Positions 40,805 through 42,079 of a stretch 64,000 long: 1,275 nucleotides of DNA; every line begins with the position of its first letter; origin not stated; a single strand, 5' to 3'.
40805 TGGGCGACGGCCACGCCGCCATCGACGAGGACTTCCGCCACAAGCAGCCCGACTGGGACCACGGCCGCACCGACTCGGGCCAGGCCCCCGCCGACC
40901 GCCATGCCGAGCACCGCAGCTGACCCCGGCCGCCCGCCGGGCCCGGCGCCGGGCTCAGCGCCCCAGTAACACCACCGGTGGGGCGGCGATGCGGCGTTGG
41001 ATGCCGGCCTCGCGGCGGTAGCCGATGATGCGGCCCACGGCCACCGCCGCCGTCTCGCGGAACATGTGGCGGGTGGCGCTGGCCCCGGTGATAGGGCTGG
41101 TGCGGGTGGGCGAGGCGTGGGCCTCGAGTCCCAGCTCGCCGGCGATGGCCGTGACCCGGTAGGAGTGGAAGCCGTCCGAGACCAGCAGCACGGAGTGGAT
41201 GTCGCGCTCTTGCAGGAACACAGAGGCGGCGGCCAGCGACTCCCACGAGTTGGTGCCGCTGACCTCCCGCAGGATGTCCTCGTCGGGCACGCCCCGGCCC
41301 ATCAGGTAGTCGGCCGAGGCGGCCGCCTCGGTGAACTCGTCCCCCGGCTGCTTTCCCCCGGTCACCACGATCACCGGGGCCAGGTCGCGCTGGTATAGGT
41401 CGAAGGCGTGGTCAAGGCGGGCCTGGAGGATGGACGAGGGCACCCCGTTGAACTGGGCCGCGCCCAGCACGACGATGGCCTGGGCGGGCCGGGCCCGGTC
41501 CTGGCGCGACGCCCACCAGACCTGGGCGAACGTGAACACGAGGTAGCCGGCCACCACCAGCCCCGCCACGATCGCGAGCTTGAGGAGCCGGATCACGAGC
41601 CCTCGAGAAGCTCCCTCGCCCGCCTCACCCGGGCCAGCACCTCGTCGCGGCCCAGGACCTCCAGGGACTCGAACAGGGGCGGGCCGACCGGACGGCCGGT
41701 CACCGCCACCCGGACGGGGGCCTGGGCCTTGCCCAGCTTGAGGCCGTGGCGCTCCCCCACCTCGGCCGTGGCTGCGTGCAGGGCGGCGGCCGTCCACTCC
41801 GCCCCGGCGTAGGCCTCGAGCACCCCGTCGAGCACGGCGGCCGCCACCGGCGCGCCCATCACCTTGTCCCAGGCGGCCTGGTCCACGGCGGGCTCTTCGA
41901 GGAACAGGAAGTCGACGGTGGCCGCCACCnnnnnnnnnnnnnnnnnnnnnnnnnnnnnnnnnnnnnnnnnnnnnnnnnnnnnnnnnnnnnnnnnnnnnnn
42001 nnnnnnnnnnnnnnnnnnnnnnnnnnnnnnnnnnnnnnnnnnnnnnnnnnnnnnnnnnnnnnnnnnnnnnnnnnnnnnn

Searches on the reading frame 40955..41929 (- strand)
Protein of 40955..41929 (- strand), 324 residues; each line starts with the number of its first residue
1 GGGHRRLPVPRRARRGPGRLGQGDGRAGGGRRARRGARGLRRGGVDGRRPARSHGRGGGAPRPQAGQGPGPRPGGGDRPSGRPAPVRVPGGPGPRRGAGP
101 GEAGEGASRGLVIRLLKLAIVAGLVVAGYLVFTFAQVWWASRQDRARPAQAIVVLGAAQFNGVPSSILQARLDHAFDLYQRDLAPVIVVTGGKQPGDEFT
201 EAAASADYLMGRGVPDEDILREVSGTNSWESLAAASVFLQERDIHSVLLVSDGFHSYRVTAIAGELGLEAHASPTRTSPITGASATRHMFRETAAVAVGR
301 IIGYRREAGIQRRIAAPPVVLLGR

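Call 65: search_protein_families(library=pfam, proteins=[window:40955-41929:-], max_evalue=0.0001)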
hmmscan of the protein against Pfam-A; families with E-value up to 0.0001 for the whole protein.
window:40955-41929:- (324 aa): 1 family
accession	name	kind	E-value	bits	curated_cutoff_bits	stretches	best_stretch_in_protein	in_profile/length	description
PF02698.23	DUF218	-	1.2e-25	90.4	27.6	1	150-293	1-131/133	DUF218 domain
